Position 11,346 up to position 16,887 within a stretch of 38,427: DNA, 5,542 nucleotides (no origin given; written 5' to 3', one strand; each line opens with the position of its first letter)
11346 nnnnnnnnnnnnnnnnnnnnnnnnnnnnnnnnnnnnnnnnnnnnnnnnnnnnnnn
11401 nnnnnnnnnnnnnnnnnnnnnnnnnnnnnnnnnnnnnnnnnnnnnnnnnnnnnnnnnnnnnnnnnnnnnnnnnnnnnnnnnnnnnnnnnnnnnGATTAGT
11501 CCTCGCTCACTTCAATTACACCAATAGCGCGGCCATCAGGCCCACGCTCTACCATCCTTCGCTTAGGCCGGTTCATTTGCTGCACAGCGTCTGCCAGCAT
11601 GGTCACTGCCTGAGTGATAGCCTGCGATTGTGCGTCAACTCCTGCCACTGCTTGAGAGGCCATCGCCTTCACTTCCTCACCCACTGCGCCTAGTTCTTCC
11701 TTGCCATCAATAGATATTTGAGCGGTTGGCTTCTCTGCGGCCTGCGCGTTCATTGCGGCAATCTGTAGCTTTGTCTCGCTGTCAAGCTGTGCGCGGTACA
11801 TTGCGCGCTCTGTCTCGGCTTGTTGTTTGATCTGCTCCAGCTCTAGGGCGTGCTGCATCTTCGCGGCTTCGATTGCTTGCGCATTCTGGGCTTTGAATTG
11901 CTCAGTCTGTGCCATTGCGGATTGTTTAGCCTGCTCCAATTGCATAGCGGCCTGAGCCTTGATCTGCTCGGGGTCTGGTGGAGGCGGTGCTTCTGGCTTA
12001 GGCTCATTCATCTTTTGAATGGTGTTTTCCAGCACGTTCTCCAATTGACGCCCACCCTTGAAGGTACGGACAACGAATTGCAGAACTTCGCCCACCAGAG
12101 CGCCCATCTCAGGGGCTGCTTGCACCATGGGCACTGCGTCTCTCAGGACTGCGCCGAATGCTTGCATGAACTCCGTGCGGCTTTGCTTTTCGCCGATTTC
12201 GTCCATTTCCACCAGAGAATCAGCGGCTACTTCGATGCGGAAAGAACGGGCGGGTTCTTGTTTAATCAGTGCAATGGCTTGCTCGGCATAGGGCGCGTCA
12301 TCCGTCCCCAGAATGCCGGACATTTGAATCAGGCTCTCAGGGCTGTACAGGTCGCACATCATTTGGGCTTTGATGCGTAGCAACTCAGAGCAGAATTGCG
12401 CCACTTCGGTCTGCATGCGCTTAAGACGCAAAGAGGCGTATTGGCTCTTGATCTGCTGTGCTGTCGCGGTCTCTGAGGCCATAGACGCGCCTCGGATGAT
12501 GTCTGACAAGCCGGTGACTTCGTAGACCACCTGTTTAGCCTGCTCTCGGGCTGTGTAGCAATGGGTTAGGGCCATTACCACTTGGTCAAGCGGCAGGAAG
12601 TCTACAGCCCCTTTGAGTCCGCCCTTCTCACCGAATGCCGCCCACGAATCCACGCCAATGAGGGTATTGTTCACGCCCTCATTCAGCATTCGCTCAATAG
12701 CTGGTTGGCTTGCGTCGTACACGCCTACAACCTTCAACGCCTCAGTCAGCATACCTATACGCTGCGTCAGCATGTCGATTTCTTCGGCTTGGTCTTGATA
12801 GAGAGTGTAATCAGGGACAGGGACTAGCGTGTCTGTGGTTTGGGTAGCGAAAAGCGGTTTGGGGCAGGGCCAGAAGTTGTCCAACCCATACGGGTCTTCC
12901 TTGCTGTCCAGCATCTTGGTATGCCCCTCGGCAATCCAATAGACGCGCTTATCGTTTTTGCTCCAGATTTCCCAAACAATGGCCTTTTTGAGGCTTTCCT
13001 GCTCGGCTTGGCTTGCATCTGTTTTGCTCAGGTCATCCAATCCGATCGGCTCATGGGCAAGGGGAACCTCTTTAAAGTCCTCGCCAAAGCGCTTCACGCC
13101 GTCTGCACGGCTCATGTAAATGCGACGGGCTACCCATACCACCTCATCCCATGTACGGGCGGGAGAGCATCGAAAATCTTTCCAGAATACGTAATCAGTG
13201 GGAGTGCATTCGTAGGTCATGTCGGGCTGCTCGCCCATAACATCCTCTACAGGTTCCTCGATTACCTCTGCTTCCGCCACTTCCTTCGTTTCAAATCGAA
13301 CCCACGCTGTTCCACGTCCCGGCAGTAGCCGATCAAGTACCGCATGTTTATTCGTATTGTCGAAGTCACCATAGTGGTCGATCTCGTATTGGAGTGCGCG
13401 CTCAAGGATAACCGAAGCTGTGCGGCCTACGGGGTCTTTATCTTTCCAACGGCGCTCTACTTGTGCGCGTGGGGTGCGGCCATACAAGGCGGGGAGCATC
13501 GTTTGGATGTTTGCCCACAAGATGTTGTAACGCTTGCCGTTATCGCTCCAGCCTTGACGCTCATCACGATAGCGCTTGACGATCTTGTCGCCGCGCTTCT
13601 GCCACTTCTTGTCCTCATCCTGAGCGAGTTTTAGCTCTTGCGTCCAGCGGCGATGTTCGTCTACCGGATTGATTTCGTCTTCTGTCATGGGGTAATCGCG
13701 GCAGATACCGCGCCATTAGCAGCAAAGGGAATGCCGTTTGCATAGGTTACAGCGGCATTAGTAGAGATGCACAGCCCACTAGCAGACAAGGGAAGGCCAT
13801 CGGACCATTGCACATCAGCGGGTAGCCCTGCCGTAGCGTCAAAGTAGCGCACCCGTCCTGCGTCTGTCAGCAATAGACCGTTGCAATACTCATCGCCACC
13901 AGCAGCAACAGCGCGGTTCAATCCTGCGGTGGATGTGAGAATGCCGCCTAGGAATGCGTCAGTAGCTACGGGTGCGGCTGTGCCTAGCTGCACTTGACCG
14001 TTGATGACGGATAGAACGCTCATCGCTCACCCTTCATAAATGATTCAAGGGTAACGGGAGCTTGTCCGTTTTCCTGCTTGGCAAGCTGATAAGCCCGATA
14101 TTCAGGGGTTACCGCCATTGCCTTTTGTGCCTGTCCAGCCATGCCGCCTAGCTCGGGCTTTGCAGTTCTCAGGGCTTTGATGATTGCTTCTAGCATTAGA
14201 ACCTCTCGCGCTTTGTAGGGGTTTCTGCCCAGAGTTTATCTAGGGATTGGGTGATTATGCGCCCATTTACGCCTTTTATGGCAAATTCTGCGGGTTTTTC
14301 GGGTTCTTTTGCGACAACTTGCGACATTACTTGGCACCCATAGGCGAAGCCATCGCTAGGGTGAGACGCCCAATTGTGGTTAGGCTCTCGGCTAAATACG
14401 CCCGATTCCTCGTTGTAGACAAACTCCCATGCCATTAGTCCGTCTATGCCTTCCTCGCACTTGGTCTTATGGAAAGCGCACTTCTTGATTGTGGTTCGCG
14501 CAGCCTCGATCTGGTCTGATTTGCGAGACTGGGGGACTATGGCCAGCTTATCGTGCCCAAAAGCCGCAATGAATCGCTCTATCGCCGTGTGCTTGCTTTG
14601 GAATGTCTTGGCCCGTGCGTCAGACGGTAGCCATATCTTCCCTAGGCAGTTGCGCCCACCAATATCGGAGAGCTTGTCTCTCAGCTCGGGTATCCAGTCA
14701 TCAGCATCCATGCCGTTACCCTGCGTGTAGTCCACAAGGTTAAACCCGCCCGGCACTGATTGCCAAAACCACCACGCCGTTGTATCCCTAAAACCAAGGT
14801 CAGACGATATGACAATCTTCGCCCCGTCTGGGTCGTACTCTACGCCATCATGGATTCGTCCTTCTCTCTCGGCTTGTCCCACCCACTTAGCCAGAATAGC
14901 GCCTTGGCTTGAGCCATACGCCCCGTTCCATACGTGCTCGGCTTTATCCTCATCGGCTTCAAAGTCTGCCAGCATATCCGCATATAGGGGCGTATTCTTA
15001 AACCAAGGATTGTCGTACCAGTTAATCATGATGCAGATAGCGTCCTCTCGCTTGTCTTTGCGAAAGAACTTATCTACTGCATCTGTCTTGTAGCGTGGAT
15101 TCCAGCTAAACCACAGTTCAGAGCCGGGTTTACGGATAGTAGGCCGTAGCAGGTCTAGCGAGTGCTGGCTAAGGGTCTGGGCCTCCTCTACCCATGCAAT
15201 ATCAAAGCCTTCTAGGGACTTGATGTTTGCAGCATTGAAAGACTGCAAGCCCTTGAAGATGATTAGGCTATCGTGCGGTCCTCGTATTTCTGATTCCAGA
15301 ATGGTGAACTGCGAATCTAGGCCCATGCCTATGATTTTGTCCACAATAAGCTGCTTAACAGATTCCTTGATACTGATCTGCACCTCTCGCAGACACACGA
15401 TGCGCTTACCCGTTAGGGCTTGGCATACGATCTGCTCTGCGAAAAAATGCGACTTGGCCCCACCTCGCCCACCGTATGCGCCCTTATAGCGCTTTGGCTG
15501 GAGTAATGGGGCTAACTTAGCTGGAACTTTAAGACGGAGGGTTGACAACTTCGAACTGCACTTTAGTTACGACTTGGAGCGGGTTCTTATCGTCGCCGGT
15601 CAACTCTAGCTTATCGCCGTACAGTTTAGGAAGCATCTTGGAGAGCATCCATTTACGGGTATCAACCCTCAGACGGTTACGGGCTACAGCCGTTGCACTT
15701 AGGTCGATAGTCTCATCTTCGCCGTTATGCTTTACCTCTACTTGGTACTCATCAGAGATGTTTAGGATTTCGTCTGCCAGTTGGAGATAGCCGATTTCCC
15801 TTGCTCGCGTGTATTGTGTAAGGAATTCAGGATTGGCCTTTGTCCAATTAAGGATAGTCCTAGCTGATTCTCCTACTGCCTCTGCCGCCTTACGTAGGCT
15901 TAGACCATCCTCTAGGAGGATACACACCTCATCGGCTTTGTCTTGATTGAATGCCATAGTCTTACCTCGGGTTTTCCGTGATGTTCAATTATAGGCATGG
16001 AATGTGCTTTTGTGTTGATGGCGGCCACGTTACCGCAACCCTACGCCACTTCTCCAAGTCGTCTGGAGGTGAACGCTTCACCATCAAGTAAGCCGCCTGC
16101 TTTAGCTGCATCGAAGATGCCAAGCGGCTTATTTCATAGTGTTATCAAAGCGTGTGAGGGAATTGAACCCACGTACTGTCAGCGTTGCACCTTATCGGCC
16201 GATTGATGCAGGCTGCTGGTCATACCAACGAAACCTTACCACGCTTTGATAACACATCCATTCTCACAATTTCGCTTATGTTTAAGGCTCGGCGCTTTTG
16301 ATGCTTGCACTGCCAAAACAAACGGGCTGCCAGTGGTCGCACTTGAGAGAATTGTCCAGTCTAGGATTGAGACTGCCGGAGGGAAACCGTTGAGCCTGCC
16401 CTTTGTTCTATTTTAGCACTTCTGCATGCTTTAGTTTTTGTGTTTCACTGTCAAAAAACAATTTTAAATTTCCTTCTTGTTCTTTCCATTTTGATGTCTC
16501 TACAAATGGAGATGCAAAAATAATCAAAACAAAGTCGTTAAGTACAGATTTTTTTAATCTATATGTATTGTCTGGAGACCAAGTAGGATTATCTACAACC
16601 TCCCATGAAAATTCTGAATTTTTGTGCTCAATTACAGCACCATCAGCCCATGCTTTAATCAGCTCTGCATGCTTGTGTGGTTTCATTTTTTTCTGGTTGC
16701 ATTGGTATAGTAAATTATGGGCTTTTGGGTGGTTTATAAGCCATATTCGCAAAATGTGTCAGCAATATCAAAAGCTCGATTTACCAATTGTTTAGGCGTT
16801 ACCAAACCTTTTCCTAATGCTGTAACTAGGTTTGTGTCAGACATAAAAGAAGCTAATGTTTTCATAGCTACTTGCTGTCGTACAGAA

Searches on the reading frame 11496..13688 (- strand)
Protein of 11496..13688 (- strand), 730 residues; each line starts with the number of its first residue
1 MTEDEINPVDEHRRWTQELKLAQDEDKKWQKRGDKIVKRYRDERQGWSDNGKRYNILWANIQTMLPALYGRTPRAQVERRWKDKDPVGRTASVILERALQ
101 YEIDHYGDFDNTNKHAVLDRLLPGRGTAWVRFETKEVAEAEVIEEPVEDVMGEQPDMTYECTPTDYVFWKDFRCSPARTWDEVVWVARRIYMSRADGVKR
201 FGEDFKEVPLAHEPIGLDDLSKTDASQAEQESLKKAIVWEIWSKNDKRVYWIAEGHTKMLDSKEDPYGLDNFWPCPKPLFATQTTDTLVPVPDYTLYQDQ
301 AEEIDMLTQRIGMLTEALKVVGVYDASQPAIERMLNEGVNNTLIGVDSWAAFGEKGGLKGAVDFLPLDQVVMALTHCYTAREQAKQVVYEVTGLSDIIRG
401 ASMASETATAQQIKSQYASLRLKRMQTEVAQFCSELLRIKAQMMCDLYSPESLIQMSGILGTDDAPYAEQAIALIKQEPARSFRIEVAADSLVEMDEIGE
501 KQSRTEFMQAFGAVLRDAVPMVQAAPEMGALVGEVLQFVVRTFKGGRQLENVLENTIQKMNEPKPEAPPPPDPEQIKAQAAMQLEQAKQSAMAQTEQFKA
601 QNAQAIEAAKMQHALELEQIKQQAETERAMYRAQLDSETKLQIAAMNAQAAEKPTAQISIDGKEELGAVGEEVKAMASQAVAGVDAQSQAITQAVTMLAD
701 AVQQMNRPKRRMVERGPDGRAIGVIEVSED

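Call 12: search_protein_families(library=phrogs, proteins=[window:11496-13688:-])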
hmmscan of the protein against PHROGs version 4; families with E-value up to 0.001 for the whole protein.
window:11496-13688:- (730 aa): 2 families
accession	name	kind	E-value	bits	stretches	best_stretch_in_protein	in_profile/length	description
phrog_12082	-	head and packaging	3e-188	628.6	2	8-459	17-473/715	portal protein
phrog_1216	-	head and packaging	0.00041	20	1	556-666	589-704/714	portal protein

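Call 16: search_dna_similar(query=window:11496-13688:-, collection=phages, mode=protein, max_rows=25)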
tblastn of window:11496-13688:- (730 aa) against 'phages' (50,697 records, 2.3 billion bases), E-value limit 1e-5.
Records with a match: 51; places in all: 51; records where one place covers at least 80% of the query: 45.
Best place of each record, by identity: <60% 51.
By first word of the organism name: Brucella 41; Myxococcus 3; Bacteriophage 2; Bradyrhizobium 1; Stenotrophomonas 1; Microcystis 1; Rhizobium 1; Ruegeria 1.
By host as written in the record: Brucella abortus S19 14; Brucella sp. 6; Brucella abortus 141 5; Brucella abortus 4; Myxococcus xanthus strain DK883 2; Brucella melitensis 16M 2; brucella abortus 141 2; Brucella abortus 544 2; and 13 more.
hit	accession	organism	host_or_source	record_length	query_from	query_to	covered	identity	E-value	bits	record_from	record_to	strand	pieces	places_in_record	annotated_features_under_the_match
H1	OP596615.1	Bradyrhizobium phage ppBjS10J-1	Bradyrhizobium japonicum S10J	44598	13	650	86%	38.0%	7e-97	406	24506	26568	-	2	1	hypothetical protein (x2)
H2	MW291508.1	Stenotrophomonas phage BUCT555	Stenotrophomonas maltophilia 1207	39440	11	660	89%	33.0%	6e-95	329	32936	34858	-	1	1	hypothetical protein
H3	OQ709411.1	Myxococcus phage Mx9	Myxococcus xanthus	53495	13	554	74%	39.0%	2e-107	365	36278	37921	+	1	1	putative portal protein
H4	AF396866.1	Myxococcus phage Mx8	Myxococcus xanthus strain DK883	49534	13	557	75%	37.8%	3e-107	365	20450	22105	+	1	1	virion structural protein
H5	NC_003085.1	Myxococcus phage Mx8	Myxococcus xanthus strain DK883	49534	13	557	75%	37.8%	3e-107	365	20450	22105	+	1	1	portal protein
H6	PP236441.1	Brucella phage NMY-2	Brucella abortus 45/20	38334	19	661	88%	29.1%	2e-62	306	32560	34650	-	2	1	putative portal protein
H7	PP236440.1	Brucella phage NMY-1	Brucella melitensis Isfahan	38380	19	661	88%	29.1%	2e-62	306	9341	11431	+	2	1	putative portal protein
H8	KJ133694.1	Brucella phage 141_19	Brucella abortus S19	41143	19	661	88%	29.1%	2e-62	306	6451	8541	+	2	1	putative portal protein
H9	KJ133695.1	Brucella phage 141_141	Brucella abortus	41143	19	661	88%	29.1%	2e-62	306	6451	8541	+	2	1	terminator | putative portal protein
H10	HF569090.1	Brucella phage R/C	Brucella sp.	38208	19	661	88%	29.1%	3e-62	306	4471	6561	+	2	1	R/C_ORF07: putative portal protein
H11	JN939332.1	Brucella phage Pr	Brucella melitensis 16M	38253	19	661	88%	29.1%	3e-62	306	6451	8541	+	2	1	putative portal protein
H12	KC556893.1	Brucella phage Bk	Brucella melitensis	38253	19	661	88%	29.1%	3e-62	306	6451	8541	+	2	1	putative portal protein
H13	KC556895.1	Brucella phage R/C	Brucella canis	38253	19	661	88%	29.1%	3e-62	306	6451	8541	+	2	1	putative portal protein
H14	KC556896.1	Brucella phage S708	Brucella suis S708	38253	19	661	88%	29.1%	3e-62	306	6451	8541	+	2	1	putative portal protein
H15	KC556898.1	Brucella phage Wb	Brucella abortus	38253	19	661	88%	29.1%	3e-62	306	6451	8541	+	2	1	putative portal protein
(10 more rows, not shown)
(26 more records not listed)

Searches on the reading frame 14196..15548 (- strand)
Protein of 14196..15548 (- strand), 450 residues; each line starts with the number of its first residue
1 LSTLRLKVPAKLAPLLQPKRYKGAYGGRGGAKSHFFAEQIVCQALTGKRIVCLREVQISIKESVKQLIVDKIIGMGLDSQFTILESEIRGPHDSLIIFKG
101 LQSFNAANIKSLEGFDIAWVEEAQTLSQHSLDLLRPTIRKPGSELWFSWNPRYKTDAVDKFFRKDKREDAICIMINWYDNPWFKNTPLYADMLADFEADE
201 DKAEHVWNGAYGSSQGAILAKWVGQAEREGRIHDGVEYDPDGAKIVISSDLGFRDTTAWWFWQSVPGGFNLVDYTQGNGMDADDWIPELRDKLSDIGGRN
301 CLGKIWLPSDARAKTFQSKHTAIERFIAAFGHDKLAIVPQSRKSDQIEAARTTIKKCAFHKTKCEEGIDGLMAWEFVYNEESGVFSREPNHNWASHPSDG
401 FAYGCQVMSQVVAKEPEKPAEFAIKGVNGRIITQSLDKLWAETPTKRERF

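Call 12: search_protein_families(library=phrogs, proteins=[window:14196-15548:-])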
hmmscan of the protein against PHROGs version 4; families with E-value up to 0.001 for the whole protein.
window:14196-15548:- (450 aa): 3 families
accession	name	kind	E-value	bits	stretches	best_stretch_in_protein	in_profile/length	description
phrog_3717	-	head and packaging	6.5e-52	177.7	1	3-230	6-243/277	terminase large subunit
phrog_2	-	head and packaging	4.8e-38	132.4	1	18-408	276-592/807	terminase large subunit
phrog_2472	-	unknown function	1.2e-13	52.2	1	245-405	144-305/324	-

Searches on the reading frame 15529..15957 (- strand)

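Call 80: search_protein_families(library=pfam, proteins=[window:15529-15957:-], max_evalue=0.05)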
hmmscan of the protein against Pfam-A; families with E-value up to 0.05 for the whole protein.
window:15529-15957:- (142 aa): 3 families
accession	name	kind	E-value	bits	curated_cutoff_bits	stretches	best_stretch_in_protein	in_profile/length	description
PF20901.3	Sf6_terminase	-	9.2e-29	100.1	27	1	4-119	2-105/106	Bacteriophage Sf6, terminase small subunit-like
PF01710.22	HTH_Tnp_IS630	-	0.0016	18.9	21.3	1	1-102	1-100/119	Transposase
PF16871.11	DUF5077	-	0.014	16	24.6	1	33-90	22-78/122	Domain of unknown function (DUF5077)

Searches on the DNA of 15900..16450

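Call 98: search_rna_families(source=window, start=15900, end=16450, threshold=evalue, max_evalue=1)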
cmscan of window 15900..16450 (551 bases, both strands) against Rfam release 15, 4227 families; matches with E-value up to 1: 3.
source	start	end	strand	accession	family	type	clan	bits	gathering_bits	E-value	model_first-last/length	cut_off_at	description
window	16171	16233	+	RF01543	TB11Cs5H2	Gene; snRNA; snoRNA; HACA-box;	-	16.7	47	0.76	1-68/68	no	Trypanosomatid snoRNA TB11Cs5H2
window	16411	16446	-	RF02248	Six3os1_3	Gene; lncRNA;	-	14.8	40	0.22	44-75/75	no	Six3os1 conserved region 3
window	16156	16173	-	RF00023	tmRNA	Gene;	CL00001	8.2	47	0.36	346-363/374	no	transfer-messenger RNA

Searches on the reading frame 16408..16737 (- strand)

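Call 79: search_protein_families(library=pfam, proteins=[window:16408-16737:-], max_evalue=0.05)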
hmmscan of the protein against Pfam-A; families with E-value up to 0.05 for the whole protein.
window:16408-16737:- (109 aa): 0 families

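Call 88: search_protein_families(library=phrogs, proteins=[window:16408-16737:-], max_evalue=0.01)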
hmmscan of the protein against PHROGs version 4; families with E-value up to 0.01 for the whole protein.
window:16408-16737:- (109 aa): 3 families
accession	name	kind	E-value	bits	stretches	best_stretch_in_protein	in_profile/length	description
phrog_34112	-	unknown function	2.9e-06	28.6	1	18-62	1-53/59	-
phrog_13152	-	unknown function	6.9e-05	24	1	17-64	71-119/171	-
phrog_15048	-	unknown function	0.00021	22.5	1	15-64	5-56/131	-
